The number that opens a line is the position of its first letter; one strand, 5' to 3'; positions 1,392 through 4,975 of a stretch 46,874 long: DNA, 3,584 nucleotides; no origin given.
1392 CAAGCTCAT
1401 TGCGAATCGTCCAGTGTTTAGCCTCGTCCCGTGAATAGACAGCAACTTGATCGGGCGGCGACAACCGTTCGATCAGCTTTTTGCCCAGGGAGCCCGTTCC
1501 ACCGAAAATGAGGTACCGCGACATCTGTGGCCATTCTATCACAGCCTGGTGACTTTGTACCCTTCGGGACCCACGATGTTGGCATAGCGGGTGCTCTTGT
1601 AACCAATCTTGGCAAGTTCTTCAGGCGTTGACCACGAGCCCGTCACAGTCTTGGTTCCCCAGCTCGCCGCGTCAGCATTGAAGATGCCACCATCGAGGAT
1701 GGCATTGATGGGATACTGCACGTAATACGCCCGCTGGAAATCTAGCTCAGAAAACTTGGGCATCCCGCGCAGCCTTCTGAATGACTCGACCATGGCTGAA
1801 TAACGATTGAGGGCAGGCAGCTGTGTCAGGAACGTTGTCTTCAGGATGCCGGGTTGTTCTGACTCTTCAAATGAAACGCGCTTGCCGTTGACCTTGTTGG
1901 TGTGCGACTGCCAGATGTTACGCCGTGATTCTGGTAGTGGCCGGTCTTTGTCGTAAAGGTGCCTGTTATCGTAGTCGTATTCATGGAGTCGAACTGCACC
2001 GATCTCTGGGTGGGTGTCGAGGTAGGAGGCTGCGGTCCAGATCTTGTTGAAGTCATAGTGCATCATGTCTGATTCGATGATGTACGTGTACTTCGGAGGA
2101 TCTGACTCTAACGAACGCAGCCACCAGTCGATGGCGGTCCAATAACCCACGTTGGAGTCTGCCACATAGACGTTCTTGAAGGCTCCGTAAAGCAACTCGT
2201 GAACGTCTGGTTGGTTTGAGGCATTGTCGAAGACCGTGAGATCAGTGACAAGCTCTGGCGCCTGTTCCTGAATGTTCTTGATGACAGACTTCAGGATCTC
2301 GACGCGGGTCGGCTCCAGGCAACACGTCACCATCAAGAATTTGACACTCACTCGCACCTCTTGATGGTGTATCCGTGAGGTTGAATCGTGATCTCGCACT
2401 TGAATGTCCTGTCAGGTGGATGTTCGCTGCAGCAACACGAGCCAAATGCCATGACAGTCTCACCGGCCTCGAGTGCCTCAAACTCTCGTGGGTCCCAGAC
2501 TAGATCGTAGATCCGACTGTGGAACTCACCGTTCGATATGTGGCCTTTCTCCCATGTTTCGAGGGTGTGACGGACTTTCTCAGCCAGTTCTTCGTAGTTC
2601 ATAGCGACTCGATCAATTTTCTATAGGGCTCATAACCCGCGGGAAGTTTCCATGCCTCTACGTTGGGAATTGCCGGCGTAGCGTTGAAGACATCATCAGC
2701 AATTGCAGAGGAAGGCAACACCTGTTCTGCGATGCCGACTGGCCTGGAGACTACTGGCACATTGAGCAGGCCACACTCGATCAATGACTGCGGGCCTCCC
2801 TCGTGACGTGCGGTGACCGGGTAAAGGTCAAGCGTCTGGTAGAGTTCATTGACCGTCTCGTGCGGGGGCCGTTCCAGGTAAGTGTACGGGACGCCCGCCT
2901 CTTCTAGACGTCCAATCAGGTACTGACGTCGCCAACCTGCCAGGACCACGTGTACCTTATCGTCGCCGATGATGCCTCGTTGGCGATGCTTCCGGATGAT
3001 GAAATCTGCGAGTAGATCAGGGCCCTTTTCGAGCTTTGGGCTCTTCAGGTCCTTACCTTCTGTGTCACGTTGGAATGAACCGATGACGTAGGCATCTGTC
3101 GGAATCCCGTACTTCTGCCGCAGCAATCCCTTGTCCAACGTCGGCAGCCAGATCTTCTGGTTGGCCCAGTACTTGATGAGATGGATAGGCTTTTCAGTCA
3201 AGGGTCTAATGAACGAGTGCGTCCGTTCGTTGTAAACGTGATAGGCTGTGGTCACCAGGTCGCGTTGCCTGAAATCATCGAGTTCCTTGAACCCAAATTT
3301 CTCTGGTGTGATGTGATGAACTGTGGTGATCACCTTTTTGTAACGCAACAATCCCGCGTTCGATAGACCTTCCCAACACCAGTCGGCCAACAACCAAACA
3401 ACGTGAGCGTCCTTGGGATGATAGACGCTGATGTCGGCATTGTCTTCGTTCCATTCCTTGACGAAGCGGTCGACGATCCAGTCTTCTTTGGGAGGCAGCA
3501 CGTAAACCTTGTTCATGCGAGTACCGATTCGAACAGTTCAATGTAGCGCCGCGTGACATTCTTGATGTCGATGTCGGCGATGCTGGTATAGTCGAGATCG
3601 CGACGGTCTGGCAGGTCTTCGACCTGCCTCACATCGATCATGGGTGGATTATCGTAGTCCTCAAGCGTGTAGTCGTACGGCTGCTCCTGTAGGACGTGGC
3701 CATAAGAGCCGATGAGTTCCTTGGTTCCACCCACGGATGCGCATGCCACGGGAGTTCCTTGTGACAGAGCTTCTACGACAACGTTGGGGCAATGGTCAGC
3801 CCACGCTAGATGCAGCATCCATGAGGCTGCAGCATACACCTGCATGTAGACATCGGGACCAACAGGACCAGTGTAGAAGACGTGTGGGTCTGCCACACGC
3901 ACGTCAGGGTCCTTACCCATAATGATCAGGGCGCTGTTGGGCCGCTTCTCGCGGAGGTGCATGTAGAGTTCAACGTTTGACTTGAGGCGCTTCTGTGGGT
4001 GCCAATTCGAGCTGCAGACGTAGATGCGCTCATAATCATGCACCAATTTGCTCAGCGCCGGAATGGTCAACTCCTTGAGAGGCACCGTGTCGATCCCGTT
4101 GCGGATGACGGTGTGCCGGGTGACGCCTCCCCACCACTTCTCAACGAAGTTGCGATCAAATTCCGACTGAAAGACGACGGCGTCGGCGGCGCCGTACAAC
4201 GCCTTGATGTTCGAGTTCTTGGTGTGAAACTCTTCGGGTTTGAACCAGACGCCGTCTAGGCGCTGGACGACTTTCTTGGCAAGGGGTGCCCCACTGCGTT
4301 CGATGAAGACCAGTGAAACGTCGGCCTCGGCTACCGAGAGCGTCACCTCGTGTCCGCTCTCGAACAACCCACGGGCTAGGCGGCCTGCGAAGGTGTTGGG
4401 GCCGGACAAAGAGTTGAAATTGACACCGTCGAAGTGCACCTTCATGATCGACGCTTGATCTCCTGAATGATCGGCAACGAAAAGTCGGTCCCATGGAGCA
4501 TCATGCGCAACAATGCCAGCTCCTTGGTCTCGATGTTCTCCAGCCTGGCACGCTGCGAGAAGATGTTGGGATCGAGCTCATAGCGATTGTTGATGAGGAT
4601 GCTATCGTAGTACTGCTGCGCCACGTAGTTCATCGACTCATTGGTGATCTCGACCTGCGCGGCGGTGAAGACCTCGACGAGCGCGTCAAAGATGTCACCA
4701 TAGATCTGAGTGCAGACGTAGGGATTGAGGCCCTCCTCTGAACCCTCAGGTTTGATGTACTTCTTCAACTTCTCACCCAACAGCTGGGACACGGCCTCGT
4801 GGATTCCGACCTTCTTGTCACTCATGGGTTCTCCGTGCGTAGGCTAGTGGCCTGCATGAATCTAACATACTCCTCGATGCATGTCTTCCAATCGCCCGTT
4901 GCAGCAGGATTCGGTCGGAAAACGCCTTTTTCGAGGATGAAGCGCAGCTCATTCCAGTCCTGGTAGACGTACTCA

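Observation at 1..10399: Nine-gene glycan biosynthesis island (PseC/PseB-like, six glycosyltransferases, O-methyltransferase) on the opposite strand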

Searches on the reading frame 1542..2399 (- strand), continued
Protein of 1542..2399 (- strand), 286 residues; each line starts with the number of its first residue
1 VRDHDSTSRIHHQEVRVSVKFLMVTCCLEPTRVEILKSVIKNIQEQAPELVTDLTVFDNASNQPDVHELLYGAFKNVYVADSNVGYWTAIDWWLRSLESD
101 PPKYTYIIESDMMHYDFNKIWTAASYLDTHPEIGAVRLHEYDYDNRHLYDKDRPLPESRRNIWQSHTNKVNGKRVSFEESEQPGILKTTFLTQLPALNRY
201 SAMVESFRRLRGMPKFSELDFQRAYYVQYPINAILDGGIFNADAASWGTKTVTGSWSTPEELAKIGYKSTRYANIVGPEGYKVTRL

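Call 100: search_protein_families(library=ncbifam, proteins=[L100:5148-6290:+, L100:7898-8689:+, L100:8732-9688:+, L100:6290-7006:+, L100:6981-7895:+], max_evalue=0.01)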
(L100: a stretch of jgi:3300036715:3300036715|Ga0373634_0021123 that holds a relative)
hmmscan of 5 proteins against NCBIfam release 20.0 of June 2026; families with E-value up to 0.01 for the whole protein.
L100:5148-6290:+ (381 aa): 13 families
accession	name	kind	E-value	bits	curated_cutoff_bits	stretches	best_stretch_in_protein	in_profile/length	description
TIGR03588.1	PseC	equivalog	4.7e-67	226.5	423.5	1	20-378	16-378/380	UDP-4-amino-4,6-dideoxy-N-acetyl-beta-L-altrosamine transaminase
NF008658.2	PRK11658.1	equivalog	4.8e-49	167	631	1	16-376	15-373/379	UDP-4-amino-4-deoxy-L-arabinose aminotransferase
TIGR04181.1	NHT_00031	hypoth_equivalog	6.3e-47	160.2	420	1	19-360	14-358/359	LegC family aminotransferase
NF008687.0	PRK11706.1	equivalog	1.6e-42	145.6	375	1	18-374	14-368/375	dTDP-4-amino-4,6-dideoxygalactose transaminase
TIGR04427.1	PLP_DesI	equivalog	1.7e-38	132.8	650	1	12-374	29-377/390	dTDP-4-dehydro-6-deoxyglucose aminotransferase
TIGR02379.1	ECA_wecE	subfamily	6.8e-31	107.4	434.85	1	37-341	34-333/376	dTDP-4-amino-4,6-dideoxy-D-glucose transaminase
NF011936.0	PRK15407.1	equivalog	1.4e-25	89.9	423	1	37-326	68-377/440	lipopolysaccharide biosynthesis protein RfbH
TIGR01977.1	am_tr_V_EF2568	hypoth_equivalog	7.7e-05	21.9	377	1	38-158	48-176/376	cysteine desulfurase family protein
TIGR01976.1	am_tr_V_VC1184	hypoth_equivalog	0.0003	20.2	352.35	1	93-159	129-198/401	cysteine desulfurase-like protein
NF041364.1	GntC_guanitoxin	equivalog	0.00037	19.5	415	1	37-129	47-141/356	guanitoxin biosynthesis PLP-dependent (S)-gamma-hydroxy-L-arginine cyclodehydratase GntC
NF005732.0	PRK07550.1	equivalog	0.00079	18.6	366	1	39-158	83-208/389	aminotransferase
NF004650.0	PRK05994.1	equivalog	0.0026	16.7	667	1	97-191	129-215/427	O-acetylhomoserine aminocarboxypropyltransferase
TIGR04343.1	egtE_PLP_lyase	equivalog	0.007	15.2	400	1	48-160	70-184/370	ergothioneine biosynthesis PLP-dependent enzyme EgtE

L100:7898-8689:+ (264 aa): 12 families
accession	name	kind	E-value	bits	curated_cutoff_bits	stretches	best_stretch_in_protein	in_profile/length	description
NF007797.0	PRK10502.1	subfamily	4e-12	46.1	192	1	66-173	73-179/183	WcaF family extracellular polysaccharide biosynthesis acetyltransferase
NF038307.1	EPS_acetyl_HpsU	equivalog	3e-07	30.2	305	1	66-169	72-174/178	hormogonium polysaccharide biosynthesis acetyltransferase HpsU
TIGR03532.1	DapD_Ac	equivalog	4.6e-06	26.4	231.75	1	43-171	98-212/231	2,3,4,5-tetrahydropyridine-2,6-dicarboxylate N-acetyltransferase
NF007499.0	PRK10092.1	equivalog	1.3e-05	25.1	314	1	89-170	97-180/183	maltose O-acetyltransferase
TIGR03570.1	NeuD_NnaD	subfamily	5.9e-05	22.7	160.8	0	141-168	175-202/202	NeuD/PglB/VioB family sugar acetyltransferase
TIGR01853.1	lipid_A_lpxD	equivalog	0.00024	20.2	242.5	0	10-60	129-175/325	UDP-3-O-(3-hydroxymyristoyl)glucosamine N-acyltransferase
NF007240.0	PRK09677.1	equivalog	0.00047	19.7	243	0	66-119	131-182/192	putative lipopolysaccharide biosynthesis O-acetyl transferase WbbJ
NF007076.0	PRK09527.1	equivalog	0.00061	19.3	347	0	99-171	111-183/203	galactoside O-acetyltransferase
NF041874.1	EPS_EpsC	equivalog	0.00062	19.5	150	1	66-172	62-166/168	serine O-acetyltransferase EpsC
TIGR03308.1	phn_thr-fam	hypoth_equivalog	0.001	18.9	201.65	0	117-173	105-162/204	phosphonate metabolim protein, transferase hexapeptide repeat family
NF002060.0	PRK00892.1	subfamily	0.0011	18.2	207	0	66-94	240-268/345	UDP-3-O-(3-hydroxymyristoyl)glucosamine N-acyltransferase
NF010935.0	PRK14355.1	equivalog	0.0065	15.1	718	0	120-159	397-437/459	bifunctional UDP-N-acetylglucosamine diphosphorylase/glucosamine-1-phosphate N-acetyltransferase GlmU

L100:8732-9688:+ (319 aa): 11 families
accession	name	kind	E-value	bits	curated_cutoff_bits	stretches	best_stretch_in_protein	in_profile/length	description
TIGR03026.1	NDP-sugDHase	subfamily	6.8e-58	196.4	189.8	1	3-294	2-294/413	nucleotide sugar dehydrogenase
NF041297.1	UDPGDh_AglM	equivalog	1.9e-41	142.4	670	1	3-292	2-296/429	UDP-glucose 6-dehydrogenase AglM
NF047673.2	TeichurnBiosyTuaD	equivalog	1.3e-36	126.7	700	1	1-293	1-290/439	UDP-glucose 6-dehydrogenase TuaD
NF011631.0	PRK15057.1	equivalog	4.1e-21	75.5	757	1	74-276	76-265/388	UDP-glucose 6-dehydrogenase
NF040825.1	UDPMaNacDH_Arch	equivalog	7.3e-19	67.9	750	1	4-279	3-274/418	UDP-N-acetyl-D-mannosamine dehydrogenase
NF008286.0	PRK11064.1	equivalog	8.3e-15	54.3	459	1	2-217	4-237/420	UDP-N-acetyl-D-mannosamine dehydrogenase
NF004783.0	PRK06129.1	equivalog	3.5e-06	26.6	347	1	1-41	2-42/315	3-hydroxyacyl-CoA dehydrogenase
NF005108.0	PRK06545.1-6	equivalog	0.0049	16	327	1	2-43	11-52/321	prephenate dehydrogenase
TIGR03911.1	pyrrolys_PylD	equivalog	0.0078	15.4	150.05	0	2-35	146-179/266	3-methylornithyl-N6-L-lysine dehydrogenase PylD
TIGR02279.1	PaaC-3OHAcCoADH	equivalog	0.0086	15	669.4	0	3-40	7-44/503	3-hydroxyacyl-CoA dehydrogenase PaaH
NF002480.1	PRK01747.1-1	equivalog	0.0098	14.3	540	0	3-40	250-287/645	bifunctional tRNA (5-methylaminomethyl-2-thiouridine)(34)-methyltransferase MnmC2/FAD-dependent 5-carboxymethylaminomethyl-2-thiouridine(34)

L100:6290-7006:+ (239 aa): 0 families

L100:6981-7895:+ (305 aa): 0 families

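Call 116: find_homologous_proteins(query=L100:9688-10065:+, max_evalue=0.00001)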
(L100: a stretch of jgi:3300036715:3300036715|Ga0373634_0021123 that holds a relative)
Query L100:9688-10065:+ (126 aa): 63 proteins with E <= 0.00001 among 74 candidates.
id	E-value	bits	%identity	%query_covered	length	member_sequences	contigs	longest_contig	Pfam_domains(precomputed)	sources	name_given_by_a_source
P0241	3.7e-79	281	99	100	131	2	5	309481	-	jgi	jgi:hypothetical protein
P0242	5.8e-32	128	55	99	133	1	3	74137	-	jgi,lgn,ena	-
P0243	4.4e-30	122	51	99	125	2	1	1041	-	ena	-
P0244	1.6e-25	107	45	99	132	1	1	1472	-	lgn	-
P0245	3.4e-18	84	47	86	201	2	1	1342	PF07068.18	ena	-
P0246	3.8e-17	80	44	90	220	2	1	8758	PF07068.18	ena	-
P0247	1.6e-16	78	39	94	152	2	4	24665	-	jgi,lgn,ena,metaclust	metaclust:\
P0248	3.3e-16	77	42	90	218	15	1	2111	PF07068.18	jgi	jgi:hypothetical protein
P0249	3.8e-16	77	53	71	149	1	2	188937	-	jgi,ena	jgi:hypothetical protein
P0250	1.0e-15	76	40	90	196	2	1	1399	PF07068.18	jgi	-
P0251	3.0e-15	74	49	71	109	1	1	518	PF07068.18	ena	-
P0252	3.4e-15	74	47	99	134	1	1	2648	-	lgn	-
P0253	7.4e-15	73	44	85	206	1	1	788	PF07068.18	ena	-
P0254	1.0e-14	73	49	71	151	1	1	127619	-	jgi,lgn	jgi:hypothetical protein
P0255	1.1e-14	72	47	71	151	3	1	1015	-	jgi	jgi:hypothetical protein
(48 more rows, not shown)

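Call 117: find_encoding_contigs(protein=P0241, flank=10000, max_places=5)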
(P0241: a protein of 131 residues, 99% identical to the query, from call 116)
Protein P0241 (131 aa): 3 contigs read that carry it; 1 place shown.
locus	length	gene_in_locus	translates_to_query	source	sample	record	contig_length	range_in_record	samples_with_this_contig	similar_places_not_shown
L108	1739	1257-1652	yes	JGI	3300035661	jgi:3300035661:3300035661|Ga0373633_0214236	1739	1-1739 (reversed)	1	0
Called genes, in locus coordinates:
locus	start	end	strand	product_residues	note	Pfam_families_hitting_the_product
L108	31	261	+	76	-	-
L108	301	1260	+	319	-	PF02737:3HCDH_N (faint), PF03446:NAD_binding_2 (weak), PF03721:UDPG_MGDP_dh_N, PF00984:UDPG_MGDP_dh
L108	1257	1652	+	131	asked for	-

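Call 118: find_encoding_contigs(protein=P0242, flank=10000, max_places=3)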
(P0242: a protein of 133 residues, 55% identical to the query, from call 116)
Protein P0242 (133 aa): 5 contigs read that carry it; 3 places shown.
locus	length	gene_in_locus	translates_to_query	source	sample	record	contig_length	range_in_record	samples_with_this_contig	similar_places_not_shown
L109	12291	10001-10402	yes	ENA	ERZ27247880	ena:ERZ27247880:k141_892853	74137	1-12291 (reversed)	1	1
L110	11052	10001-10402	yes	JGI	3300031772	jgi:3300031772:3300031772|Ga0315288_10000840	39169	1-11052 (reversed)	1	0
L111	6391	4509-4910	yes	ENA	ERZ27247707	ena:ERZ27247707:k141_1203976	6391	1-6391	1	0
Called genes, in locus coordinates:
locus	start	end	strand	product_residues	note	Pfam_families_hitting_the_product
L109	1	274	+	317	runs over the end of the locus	PF00534:Glycos_transf_1, PF13692:Glyco_trans_1_4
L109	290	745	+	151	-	-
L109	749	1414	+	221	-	PF01541:GIY-YIG, PF07460:NUMOD3 (faint)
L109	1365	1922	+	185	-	PF00534:Glycos_transf_1 (weak), PF13692:Glyco_trans_1_4 (weak)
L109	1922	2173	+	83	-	-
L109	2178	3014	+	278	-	-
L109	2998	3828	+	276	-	PF01370:Epimerase, PF04321:RmlD_sub_bind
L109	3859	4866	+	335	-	PF00106:adh_short (weak), PF01073:3Beta_HSD, PF01370:Epimerase, PF02719:Polysacc_synt_2, PF04321:RmlD_sub_bind, PF08659:KR, PF16363:GDP_Man_Dehyd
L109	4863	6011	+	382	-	PF01041:DegT_DnrJ_EryC1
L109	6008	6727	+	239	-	-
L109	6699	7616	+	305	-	-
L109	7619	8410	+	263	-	-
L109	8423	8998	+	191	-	PF13578:Methyltransf_24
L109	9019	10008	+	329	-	PF03721:UDPG_MGDP_dh_N, PF00984:UDPG_MGDP_dh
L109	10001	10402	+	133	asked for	-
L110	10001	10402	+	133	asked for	-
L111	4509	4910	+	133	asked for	-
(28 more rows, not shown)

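Call 124: find_related_loci(query=P0246, collection=viral_contigs, flank=1500)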
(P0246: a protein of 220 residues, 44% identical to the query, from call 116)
Query P0246 (220 aa) in viral_contigs; peptide patterns used: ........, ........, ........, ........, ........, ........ (x = any residue, [..] = any of these).
599 stretches matched a pattern (row limit reached: there are more); 596 encode a relative of the query (tblastn E <= 1e-3); the best 80 are kept; 80 distinct loci.
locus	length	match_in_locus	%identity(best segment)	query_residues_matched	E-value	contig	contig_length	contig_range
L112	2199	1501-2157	95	1-220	1e-151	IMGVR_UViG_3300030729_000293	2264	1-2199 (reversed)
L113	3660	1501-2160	91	1-220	8e-142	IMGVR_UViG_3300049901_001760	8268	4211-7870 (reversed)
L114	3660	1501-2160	90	1-220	1e-138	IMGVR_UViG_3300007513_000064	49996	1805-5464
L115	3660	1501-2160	90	1-220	1e-138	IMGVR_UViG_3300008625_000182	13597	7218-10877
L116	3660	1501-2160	88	1-220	9e-136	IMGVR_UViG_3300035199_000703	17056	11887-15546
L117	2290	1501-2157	90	1-220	1e-139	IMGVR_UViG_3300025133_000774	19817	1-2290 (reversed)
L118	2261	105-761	89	1-220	2e-138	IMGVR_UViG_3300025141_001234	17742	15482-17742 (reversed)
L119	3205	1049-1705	89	1-220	6e-136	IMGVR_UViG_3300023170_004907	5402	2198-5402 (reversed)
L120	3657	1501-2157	88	1-220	7e-134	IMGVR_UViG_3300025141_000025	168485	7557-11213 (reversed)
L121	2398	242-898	88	1-220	8e-138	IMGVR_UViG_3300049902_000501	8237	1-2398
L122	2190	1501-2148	90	1-217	1e-138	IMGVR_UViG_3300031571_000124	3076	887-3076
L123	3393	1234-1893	88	1-220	6e-134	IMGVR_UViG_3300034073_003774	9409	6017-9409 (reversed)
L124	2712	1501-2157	88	1-220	9e-136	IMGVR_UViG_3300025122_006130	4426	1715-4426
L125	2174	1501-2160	87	1-220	8e-138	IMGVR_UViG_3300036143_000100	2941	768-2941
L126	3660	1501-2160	85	1-220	1e-132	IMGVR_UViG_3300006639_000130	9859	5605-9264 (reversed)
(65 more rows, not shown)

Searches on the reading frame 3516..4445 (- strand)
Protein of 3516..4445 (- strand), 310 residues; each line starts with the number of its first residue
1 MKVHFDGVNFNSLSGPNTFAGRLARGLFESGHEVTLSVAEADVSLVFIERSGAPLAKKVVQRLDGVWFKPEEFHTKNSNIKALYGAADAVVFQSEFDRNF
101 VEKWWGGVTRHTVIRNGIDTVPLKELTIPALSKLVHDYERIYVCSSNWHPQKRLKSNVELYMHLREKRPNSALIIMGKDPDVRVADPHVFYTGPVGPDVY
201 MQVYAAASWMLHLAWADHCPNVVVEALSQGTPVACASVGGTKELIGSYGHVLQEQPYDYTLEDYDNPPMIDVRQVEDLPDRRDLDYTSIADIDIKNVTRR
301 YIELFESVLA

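Call 6: search_protein_families(library=pfam, proteins=[window:3516-4445:-], max_evalue=0.01)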
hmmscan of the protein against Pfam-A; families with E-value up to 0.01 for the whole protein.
window:3516-4445:- (310 aa): 4 families
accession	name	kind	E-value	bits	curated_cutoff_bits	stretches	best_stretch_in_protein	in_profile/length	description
PF13692.12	Glyco_trans_1_4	-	9.4e-11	42.6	27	1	142-251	4-123/142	Glycosyl transferases group 1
PF00534.26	Glycos_transf_1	-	5.1e-10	39.6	26.4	1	139-249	15-135/172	Glycosyl transferases group 1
PF13439.12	Glyco_transf_4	-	1.1e-05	26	28.5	1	80-120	127-168/170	Glycosyltransferase Family 4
PF13579.12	Glyco_trans_4_4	-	0.0031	18.3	29.7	0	14-44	1-31/158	Glycosyl transferase 4-like domain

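Call 11: search_protein_families(library=phrogs, proteins=[window:3516-4445:-], max_evalue=0.01)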
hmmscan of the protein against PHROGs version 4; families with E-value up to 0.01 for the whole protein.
window:3516-4445:- (310 aa): 2 families
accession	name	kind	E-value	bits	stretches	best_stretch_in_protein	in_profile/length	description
phrog_2170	-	moron, auxiliary metabolic gene and host takeover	1.2e-12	48.6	1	59-253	106-301/374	glycosyltransferase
phrog_4356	-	moron, auxiliary metabolic gene and host takeover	0.0068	16.7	1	55-253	62-238/307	glycosyltransferase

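Call 12: search_protein_families(library=ncbifam, proteins=[window:3516-4445:-], max_evalue=0.01)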
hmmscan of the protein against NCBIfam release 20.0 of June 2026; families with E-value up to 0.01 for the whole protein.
window:3516-4445:- (310 aa): 8 families
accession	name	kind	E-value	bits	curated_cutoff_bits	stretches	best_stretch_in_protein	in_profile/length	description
NF047684.1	TeichurnBiosyTuaC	equivalog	6.8e-07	28.5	550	1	189-255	272-338/391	teichuronic acid biosynthesis protein TuaC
TIGR03999.1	thiol_BshA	equivalog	5.5e-06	25.5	273.7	1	110-247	168-313/375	N-acetyl-alpha-D-glucosaminyl L-malate synthase BshA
NF038229.1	Glyco4_Geo_Pelo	equivalog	7.9e-05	21.8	400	1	79-245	102-276/338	GPMC system family 4 glycosyltransferase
TIGR04157.1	glyco_rSAM_CFB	subfamily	0.00036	19.6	400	1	81-248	164-342/406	TIGR04157 family glycosyltransferase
NF041876.1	EPS_EpsE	equivalog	0.001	18.4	400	1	188-246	277-335/389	exopolysaccharide biosynthesis GT4 family glycosyltransferase EpsE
NF053787.1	GlcN_PG_synth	equivalog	0.0013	17.6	480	1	77-247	134-302/361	N-acetylglucosaminyl phosphatidylglycerol synthase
TIGR03088.1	stp2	hypoth_equivalog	0.005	15.9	409.05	0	215-253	281-321/374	TIGR03088 family PEP-CTERM/XrtA system glycosyltransferase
TIGR03449.1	mycothiol_MshA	equivalog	0.0051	15.8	462.5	1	188-241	285-338/406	D-inositol-3-phosphate glycosyltransferase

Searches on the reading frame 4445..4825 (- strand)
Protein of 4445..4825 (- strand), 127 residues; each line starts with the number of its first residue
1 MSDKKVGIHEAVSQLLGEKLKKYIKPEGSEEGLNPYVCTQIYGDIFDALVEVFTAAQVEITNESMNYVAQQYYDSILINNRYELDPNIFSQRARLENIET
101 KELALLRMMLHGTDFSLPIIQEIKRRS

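Call 6: search_protein_families(library=pfam, proteins=[window:4445-4825:-], max_evalue=0.01)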
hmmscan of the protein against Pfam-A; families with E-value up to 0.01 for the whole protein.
window:4445-4825:- (127 aa): 0 families

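Call 11: search_protein_families(library=phrogs, proteins=[window:4445-4825:-], max_evalue=0.01)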
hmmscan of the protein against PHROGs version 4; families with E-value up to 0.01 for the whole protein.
window:4445-4825:- (127 aa): 0 families

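Call 47: search_solved_structures(query=A3, max_evalue=10)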
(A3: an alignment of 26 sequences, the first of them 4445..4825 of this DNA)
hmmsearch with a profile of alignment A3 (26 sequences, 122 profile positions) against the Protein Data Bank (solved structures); distinct sequences matched with E-value up to 10: 0.

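Call 94: search_protein_families(library=pfam, proteins=[window:4445-4825:-], max_evalue=10)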
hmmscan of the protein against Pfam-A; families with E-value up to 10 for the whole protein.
window:4445-4825:- (127 aa): 0 families

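Call 100: search_protein_families(library=ncbifam, proteins=[window:4445-4825:-], max_evalue=0.01)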
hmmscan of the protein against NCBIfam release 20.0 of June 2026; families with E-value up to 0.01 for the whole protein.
window:4445-4825:- (127 aa): 0 families
